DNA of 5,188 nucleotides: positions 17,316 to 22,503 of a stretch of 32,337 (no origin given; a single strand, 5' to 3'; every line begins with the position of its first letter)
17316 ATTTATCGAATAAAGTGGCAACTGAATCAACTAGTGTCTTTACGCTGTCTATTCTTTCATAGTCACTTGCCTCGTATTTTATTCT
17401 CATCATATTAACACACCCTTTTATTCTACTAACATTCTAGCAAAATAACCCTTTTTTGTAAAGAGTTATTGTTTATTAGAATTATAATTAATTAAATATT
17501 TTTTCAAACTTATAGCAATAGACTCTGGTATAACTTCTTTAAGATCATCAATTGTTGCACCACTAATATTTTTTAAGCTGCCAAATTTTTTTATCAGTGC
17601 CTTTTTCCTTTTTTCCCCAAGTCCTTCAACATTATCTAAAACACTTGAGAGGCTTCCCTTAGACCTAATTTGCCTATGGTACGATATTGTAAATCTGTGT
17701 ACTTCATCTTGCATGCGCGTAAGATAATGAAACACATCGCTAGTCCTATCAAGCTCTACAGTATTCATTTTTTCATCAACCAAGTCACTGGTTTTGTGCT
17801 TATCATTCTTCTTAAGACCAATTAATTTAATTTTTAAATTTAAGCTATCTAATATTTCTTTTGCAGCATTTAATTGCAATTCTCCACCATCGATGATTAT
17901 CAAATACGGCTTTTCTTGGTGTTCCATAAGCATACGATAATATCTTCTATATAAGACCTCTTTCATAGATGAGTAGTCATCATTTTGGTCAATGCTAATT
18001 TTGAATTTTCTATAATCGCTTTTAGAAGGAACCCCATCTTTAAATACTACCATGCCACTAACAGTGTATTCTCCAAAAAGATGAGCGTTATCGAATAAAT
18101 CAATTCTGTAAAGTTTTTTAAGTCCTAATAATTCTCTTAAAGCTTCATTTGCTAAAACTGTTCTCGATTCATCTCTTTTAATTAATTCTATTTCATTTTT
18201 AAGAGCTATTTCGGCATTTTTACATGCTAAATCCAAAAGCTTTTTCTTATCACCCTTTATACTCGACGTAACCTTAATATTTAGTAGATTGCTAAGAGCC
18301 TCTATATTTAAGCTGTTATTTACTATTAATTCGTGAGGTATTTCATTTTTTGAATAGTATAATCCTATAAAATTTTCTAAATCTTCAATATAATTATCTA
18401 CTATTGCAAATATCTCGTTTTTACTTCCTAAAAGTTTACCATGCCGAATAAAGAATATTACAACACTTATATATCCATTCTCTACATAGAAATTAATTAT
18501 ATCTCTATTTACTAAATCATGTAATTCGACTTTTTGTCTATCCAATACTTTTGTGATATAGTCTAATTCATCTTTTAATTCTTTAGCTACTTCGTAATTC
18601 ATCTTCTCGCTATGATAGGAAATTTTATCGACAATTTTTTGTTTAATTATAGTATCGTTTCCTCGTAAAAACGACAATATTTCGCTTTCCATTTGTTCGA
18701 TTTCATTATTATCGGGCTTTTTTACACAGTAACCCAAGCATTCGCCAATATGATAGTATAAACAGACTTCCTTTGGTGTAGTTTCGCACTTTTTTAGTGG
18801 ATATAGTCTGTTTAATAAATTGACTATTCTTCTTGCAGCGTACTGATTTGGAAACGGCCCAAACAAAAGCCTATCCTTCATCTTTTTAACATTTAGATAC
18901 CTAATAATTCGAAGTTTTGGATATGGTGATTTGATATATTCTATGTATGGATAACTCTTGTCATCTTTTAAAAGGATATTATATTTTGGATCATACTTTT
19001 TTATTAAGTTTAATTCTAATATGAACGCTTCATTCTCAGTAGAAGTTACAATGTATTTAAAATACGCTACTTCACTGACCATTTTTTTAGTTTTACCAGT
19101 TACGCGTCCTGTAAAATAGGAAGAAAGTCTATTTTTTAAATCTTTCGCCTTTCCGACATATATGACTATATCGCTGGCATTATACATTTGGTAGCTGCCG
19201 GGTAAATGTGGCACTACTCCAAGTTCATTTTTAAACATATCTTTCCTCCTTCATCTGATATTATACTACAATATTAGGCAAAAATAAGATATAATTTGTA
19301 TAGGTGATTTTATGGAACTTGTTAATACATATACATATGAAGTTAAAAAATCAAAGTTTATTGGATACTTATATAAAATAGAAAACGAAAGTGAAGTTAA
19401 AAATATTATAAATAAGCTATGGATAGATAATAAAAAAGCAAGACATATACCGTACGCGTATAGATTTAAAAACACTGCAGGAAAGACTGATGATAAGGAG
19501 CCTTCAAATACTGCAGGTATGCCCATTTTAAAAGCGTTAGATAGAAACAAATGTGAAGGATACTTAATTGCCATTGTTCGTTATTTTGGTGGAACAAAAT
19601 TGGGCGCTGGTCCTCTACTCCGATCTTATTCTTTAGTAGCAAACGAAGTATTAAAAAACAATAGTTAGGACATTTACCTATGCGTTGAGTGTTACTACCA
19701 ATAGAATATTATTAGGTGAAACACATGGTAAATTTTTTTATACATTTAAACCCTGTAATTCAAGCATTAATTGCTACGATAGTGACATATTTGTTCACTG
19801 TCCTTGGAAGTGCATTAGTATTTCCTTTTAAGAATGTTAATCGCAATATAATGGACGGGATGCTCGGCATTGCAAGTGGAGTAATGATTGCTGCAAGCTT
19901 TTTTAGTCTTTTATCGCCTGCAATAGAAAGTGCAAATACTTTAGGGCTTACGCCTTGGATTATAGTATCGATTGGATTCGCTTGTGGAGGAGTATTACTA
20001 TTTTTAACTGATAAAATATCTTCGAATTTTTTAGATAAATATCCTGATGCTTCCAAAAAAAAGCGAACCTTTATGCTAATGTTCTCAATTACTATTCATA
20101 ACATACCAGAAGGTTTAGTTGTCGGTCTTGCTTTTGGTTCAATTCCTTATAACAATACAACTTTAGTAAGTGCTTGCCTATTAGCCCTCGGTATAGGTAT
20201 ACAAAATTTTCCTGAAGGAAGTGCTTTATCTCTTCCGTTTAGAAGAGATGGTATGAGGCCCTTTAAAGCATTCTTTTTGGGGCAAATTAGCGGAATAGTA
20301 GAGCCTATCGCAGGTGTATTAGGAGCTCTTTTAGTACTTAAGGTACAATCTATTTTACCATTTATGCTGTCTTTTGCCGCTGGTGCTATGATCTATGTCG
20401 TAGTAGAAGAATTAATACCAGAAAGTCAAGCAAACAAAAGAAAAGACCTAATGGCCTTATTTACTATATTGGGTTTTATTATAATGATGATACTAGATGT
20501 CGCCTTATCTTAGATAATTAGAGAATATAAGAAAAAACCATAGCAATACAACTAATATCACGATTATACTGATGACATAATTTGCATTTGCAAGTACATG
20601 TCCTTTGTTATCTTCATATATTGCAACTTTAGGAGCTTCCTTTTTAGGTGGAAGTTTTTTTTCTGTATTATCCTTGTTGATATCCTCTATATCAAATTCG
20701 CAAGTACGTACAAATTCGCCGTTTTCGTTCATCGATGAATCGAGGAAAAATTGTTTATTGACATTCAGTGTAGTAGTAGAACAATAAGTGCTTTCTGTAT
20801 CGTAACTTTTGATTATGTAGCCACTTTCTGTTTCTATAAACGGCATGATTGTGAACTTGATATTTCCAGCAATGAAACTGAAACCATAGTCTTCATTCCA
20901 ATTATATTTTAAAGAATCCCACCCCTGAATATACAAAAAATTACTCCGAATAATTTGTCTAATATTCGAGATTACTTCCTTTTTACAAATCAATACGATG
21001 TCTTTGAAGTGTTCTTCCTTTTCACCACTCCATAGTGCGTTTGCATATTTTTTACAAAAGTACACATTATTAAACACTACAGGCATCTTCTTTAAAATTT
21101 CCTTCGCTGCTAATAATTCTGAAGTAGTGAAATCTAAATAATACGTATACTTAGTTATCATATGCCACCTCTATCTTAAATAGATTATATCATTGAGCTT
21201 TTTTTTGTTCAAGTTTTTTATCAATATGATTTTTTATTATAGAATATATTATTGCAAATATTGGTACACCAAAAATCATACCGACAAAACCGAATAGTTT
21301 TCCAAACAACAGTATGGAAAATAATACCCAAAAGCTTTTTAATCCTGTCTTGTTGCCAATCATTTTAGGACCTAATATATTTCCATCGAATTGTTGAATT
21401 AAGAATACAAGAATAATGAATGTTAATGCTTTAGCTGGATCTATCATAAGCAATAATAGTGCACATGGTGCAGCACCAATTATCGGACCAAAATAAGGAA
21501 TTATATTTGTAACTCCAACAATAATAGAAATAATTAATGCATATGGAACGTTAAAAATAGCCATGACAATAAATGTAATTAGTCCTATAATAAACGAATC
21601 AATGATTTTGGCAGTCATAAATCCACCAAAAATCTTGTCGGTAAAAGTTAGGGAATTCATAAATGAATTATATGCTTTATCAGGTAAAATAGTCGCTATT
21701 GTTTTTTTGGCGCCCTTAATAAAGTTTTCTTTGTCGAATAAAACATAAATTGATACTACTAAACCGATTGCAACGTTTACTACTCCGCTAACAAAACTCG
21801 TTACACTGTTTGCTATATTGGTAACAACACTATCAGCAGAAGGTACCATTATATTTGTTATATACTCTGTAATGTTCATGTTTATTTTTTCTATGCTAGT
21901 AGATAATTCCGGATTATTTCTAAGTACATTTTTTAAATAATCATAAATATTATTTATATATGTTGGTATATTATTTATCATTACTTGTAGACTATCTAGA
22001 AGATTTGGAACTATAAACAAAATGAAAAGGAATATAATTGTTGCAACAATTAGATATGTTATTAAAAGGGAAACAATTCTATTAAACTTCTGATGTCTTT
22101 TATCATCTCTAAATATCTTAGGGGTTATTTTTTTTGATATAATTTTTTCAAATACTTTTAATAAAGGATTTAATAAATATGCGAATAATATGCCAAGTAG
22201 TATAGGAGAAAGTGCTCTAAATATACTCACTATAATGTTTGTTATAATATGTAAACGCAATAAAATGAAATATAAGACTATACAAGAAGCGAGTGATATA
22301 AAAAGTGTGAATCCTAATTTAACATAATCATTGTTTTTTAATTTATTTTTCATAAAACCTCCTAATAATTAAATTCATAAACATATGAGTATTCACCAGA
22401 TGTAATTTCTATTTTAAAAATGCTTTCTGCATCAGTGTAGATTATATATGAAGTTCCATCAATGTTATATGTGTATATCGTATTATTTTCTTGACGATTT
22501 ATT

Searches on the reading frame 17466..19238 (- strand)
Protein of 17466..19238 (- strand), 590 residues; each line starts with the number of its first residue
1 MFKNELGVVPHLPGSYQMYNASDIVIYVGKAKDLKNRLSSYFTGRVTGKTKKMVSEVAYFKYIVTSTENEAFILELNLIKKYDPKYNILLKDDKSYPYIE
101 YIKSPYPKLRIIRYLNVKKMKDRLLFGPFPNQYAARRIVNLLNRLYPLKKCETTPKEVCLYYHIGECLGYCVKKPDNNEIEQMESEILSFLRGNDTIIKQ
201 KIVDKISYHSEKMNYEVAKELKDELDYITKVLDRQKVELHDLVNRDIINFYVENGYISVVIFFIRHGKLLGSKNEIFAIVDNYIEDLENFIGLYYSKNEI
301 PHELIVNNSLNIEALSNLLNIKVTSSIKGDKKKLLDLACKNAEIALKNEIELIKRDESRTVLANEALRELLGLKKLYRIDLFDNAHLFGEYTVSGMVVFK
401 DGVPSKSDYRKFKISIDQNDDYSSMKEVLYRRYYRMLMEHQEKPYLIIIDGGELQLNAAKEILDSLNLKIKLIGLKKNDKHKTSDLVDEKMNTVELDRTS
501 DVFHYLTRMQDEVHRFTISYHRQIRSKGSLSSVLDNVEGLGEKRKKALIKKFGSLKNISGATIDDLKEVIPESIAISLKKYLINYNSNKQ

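Call 67: search_protein_families(library=pfam, proteins=[window:17466-19238:-], max_evalue=0.00001)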
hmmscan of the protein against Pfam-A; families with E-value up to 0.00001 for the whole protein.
window:17466-19238:- (590 aa): 3 families
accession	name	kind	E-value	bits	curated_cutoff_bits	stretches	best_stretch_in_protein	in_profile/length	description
PF08459.17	UvrC_RNaseH_dom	-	9.3e-50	169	22.3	1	369-518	2-159/159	UvrC RNAse H endonuclease domain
PF22920.2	UvrC_RNaseH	-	3.9e-21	75.5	24.3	1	244-348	1-115/116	UvrC Ribonuclease H-like domain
PF01541.30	GIY-YIG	-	3.2e-10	40.6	22.6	1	14-87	3-78/78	GIY-YIG catalytic domain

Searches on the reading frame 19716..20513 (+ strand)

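Call 67: search_protein_families(library=pfam, proteins=[window:19716-20513:+], max_evalue=0.00001)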
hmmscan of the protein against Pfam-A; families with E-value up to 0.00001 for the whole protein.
window:19716-20513:+ (265 aa): 1 family
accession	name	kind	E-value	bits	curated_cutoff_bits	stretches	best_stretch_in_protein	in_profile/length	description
PF02535.28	Zip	-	1.7e-26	93.7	35.1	2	111-260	171-322/323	ZIP Zinc transporter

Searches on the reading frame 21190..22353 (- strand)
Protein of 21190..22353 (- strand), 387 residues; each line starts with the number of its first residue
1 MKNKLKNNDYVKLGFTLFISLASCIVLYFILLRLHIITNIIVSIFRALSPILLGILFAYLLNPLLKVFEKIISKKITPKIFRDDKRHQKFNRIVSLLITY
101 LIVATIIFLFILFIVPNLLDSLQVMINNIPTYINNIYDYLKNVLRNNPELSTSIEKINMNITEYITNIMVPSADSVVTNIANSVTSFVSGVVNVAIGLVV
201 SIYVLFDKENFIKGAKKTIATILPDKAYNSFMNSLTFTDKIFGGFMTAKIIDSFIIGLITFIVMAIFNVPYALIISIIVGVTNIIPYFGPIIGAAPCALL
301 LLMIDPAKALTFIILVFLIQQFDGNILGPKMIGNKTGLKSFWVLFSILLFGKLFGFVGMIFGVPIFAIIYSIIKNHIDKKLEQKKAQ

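Call 81: search_protein_families(library=pfam, proteins=[window:21190-22353:-], max_evalue=0.00001)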
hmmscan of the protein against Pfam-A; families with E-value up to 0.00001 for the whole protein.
window:21190-22353:- (387 aa): 1 family
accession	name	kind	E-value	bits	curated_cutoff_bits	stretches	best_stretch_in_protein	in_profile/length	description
PF01594.21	AI-2E_transport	-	1.9e-61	208.5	34.3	1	88-375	45-325/327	AI-2E family transporter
